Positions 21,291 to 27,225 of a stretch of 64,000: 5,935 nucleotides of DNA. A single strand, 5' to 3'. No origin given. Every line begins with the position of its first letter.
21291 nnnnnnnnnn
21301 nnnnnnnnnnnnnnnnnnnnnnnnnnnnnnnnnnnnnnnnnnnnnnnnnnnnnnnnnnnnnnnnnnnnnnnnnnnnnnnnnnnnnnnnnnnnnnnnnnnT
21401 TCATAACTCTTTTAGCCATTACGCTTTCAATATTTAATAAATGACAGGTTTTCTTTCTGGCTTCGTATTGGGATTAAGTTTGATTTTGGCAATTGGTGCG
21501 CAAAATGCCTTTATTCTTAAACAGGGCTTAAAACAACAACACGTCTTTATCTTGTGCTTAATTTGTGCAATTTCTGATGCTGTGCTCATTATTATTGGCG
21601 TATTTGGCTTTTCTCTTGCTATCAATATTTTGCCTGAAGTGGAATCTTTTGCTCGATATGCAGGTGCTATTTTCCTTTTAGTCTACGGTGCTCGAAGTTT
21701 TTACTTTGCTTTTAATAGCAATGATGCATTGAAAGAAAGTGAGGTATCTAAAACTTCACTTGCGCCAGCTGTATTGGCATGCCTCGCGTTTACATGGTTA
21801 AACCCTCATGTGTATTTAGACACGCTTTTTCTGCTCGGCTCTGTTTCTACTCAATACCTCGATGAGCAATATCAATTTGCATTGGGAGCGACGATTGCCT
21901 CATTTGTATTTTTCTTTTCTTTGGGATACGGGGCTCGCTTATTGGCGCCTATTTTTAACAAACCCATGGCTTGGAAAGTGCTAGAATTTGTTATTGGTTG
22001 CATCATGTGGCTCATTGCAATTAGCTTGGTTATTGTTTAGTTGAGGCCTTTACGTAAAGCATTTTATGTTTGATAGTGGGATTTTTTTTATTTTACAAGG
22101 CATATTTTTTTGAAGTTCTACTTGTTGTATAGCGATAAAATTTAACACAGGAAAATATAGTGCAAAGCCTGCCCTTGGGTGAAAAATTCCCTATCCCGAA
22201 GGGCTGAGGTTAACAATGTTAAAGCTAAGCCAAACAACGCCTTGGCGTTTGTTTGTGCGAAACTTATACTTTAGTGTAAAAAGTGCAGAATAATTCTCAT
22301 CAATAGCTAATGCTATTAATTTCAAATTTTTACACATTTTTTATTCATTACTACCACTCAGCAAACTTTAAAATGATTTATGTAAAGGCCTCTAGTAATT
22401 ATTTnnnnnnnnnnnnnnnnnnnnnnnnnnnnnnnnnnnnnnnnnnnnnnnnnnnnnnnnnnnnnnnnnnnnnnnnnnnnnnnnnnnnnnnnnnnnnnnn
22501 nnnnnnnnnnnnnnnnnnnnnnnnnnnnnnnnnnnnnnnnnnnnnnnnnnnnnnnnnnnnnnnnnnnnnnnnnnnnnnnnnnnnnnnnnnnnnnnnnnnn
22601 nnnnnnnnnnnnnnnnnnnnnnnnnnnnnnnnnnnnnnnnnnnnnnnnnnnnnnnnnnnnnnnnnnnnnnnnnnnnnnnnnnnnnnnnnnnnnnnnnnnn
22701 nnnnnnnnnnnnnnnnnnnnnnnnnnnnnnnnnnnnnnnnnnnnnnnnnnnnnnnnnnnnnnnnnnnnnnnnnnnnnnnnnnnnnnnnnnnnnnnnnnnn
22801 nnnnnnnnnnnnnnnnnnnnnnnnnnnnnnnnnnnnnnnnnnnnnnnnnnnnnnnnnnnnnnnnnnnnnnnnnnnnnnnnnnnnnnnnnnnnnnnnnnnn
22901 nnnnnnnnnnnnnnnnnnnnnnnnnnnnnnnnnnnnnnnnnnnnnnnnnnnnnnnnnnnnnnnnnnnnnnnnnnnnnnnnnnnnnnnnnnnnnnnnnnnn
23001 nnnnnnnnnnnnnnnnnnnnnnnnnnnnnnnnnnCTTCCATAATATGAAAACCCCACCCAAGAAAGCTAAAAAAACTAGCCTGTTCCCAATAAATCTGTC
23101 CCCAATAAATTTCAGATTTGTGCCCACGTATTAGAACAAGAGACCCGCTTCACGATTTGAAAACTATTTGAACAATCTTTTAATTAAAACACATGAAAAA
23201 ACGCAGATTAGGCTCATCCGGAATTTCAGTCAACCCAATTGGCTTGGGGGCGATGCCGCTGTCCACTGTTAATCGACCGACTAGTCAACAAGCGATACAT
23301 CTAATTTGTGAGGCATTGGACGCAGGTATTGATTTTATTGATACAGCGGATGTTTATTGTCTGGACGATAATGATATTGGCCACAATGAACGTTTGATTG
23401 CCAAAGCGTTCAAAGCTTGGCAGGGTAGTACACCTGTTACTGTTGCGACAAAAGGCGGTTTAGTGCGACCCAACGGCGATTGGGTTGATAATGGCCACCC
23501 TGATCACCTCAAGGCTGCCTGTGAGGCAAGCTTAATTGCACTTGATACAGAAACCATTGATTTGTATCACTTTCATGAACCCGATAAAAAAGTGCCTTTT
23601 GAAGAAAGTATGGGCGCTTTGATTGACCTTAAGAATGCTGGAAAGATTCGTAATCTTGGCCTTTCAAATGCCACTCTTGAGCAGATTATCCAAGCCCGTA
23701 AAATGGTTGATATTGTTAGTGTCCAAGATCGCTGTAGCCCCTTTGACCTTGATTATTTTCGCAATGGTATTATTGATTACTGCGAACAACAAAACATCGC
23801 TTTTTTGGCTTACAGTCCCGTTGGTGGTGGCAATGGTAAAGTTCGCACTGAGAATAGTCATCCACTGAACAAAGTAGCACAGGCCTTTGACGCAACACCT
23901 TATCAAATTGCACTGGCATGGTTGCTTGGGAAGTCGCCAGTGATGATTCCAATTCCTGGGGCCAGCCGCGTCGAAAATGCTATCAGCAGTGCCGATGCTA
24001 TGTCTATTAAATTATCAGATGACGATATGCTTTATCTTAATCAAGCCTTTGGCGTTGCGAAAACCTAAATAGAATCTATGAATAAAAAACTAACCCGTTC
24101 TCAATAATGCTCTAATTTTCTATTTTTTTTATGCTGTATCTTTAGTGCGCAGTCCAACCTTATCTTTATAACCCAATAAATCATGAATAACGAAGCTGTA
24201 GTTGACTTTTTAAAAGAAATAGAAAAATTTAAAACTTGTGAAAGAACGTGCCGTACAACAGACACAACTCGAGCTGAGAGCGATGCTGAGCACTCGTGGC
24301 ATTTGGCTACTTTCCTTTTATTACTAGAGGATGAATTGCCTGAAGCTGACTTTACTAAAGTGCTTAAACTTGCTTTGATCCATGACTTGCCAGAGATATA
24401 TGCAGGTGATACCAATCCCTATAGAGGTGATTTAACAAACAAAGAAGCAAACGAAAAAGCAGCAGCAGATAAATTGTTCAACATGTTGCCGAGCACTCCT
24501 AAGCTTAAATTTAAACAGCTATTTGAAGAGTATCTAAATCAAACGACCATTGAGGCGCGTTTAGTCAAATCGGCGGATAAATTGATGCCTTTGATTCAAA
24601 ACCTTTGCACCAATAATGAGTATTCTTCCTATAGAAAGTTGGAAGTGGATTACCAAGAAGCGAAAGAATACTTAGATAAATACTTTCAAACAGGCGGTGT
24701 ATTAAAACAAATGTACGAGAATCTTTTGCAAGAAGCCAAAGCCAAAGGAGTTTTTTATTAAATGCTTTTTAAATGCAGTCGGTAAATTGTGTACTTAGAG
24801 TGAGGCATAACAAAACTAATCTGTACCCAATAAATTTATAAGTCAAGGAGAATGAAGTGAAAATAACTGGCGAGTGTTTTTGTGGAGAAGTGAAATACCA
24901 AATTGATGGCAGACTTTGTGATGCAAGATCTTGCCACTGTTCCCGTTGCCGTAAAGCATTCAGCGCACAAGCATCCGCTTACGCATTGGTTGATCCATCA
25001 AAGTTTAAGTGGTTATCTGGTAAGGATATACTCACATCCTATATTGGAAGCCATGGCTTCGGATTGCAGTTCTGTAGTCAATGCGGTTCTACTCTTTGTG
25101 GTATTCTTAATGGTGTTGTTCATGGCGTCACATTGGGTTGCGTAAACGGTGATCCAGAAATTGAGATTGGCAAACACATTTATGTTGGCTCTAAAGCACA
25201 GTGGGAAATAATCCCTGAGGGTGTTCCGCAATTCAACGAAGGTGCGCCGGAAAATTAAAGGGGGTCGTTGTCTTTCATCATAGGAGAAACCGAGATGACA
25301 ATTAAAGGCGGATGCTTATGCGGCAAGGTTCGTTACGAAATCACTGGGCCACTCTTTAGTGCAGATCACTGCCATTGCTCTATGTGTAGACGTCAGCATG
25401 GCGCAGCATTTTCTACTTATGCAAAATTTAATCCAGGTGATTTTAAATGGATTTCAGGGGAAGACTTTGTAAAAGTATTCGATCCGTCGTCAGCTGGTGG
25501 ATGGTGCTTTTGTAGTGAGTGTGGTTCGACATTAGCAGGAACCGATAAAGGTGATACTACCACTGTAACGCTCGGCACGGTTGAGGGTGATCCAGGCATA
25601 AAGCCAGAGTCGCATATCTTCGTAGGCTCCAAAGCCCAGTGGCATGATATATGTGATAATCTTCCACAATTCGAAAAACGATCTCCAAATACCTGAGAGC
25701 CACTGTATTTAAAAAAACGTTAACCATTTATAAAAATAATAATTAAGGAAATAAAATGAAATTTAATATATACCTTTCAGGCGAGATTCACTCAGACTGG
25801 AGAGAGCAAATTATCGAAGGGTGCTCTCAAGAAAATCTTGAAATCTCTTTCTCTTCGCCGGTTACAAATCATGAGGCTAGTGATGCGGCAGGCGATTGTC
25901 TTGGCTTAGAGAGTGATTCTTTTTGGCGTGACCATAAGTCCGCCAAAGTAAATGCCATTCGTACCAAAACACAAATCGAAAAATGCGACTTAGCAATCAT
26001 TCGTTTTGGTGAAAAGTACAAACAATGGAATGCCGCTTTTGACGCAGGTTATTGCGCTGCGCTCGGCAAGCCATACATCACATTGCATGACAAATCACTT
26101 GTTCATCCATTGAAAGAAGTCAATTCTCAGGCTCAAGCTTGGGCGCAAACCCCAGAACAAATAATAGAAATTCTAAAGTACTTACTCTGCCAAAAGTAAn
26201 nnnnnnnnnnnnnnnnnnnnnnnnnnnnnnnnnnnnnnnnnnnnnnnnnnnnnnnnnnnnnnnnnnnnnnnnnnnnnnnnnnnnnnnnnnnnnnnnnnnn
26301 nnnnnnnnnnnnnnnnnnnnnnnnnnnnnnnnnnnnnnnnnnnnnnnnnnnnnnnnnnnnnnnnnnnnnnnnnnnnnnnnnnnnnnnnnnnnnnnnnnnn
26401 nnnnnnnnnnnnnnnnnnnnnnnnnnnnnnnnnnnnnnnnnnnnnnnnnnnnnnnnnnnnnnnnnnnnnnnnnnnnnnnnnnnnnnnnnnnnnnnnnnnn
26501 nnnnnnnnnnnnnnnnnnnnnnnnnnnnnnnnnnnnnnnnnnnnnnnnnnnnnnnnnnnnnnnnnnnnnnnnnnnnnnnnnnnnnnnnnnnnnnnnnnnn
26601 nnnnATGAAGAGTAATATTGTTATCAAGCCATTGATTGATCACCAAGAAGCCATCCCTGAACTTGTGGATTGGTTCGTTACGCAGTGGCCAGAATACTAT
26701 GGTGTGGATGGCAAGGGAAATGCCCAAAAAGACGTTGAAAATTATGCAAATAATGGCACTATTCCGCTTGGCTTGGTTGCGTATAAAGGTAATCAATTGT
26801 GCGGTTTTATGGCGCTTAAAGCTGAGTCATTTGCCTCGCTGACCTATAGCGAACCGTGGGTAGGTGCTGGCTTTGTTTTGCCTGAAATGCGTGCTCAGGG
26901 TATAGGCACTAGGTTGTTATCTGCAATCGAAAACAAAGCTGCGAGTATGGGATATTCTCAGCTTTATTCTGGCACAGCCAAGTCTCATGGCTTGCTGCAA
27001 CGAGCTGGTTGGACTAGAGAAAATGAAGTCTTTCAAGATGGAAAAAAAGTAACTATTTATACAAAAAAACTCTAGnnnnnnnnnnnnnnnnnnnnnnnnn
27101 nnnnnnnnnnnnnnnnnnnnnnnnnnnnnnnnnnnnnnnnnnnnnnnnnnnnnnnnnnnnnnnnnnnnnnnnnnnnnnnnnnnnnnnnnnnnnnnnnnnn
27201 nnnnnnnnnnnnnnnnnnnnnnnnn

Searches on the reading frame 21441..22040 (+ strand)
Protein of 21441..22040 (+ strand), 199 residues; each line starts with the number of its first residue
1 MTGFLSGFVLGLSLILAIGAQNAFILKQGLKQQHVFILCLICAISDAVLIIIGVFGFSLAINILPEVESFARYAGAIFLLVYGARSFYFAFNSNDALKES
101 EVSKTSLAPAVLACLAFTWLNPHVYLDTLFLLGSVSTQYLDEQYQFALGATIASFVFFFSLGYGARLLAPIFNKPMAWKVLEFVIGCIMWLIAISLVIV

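Call 8: find_encoding_contigs(protein=window:21441-22040:+, flank=3000, max_places=10)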
Protein window:21441-22040:+ (199 aa): 21 contigs read that carry it; 10 places shown.
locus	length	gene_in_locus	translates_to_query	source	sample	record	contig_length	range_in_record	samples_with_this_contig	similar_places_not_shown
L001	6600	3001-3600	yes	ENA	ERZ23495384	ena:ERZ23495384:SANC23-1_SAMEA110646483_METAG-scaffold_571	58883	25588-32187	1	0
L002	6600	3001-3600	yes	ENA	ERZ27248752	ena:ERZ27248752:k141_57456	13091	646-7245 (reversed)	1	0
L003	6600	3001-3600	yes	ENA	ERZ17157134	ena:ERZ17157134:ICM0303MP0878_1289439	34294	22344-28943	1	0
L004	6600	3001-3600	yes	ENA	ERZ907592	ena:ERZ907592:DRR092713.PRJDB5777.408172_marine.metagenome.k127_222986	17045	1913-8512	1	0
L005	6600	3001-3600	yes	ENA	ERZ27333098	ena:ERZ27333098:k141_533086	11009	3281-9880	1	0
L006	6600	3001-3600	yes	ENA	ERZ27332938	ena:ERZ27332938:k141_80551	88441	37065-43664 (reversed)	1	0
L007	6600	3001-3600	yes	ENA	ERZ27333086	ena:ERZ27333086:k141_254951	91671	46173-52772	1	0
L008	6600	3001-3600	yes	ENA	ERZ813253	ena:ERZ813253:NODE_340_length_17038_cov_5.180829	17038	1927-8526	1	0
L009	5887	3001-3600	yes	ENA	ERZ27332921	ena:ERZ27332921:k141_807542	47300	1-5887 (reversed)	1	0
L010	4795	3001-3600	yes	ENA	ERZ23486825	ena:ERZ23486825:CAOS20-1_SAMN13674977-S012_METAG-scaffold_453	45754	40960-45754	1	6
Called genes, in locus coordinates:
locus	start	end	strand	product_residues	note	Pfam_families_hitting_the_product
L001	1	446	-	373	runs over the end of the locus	PF08007:JmjC_2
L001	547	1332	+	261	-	PF23169:HalD, PF22814:WelO5 (weak)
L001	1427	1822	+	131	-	PF04828:GFA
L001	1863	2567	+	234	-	PF00106:adh_short, PF01370:Epimerase (weak), PF13460:NAD_binding_10 (weak), PF13561:adh_short_C2, PF23441:SDR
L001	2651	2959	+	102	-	PF19669:DUF6172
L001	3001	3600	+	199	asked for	PF01810:LysE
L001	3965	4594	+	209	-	PF03352:Adenine_glyco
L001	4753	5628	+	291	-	PF00248:Aldo_ket_red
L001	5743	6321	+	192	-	PF12917:YfbR-like, PF13023:HD_3, PF01966:HD (weak)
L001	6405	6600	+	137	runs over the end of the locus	PF04828:GFA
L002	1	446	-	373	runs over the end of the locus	PF08007:JmjC_2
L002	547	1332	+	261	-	PF23169:HalD, PF22814:WelO5 (weak)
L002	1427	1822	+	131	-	PF04828:GFA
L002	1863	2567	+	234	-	PF00106:adh_short, PF01370:Epimerase (weak), PF13460:NAD_binding_10 (weak), PF13561:adh_short_C2, PF23441:SDR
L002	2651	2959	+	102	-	PF19669:DUF6172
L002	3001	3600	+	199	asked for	PF01810:LysE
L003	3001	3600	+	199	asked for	PF01810:LysE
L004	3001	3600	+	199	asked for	PF01810:LysE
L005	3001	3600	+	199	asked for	PF01810:LysE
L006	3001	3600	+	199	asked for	PF01810:LysE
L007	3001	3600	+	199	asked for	PF01810:LysE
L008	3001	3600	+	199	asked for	PF01810:LysE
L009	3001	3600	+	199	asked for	PF01810:LysE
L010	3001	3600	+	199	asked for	PF01810:LysE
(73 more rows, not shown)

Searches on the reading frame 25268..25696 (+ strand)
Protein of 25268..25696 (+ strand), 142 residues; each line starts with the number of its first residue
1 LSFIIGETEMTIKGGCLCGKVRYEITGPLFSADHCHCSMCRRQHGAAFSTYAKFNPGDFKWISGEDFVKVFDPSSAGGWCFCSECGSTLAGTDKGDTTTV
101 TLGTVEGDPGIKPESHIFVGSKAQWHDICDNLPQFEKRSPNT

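Call 63: search_protein_families(library=pfam, proteins=[window:25268-25696:+], max_evalue=0.00001)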
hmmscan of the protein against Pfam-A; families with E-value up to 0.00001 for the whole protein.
window:25268-25696:+ (142 aa): 1 family
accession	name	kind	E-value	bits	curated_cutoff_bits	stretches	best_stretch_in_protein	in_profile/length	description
PF04828.22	GFA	-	2.2e-23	83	24.3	1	11-120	1-114/115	Glutathione-dependent formaldehyde-activating enzyme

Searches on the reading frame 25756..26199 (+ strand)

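Call 63: search_protein_families(library=pfam, proteins=[window:25756-26199:+], max_evalue=0.00001)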
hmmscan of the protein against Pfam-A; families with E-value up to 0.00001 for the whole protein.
window:25756-26199:+ (147 aa): 1 family
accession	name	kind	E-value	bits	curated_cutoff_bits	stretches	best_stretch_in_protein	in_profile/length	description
PF11071.14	Nuc_deoxyri_tr3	-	9.2e-65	217.4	23.2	1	6-143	1-139/140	Nucleoside 2-deoxyribosyltransferase YtoQ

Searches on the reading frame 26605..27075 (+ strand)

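Call 63: search_protein_families(library=pfam, proteins=[window:26605-27075:+], max_evalue=0.00001)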
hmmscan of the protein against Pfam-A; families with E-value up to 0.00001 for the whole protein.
window:26605-27075:+ (156 aa): 2 families
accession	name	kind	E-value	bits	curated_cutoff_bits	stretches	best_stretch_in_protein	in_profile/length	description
PF00583.31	Acetyltransf_1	-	2.8e-09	37.7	20.7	1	19-135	3-115/116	Acetyltransferase (GNAT) family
PF13508.13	Acetyltransf_7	-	1.2e-07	32.4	27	1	57-136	6-82/84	Acetyltransferase (GNAT) domain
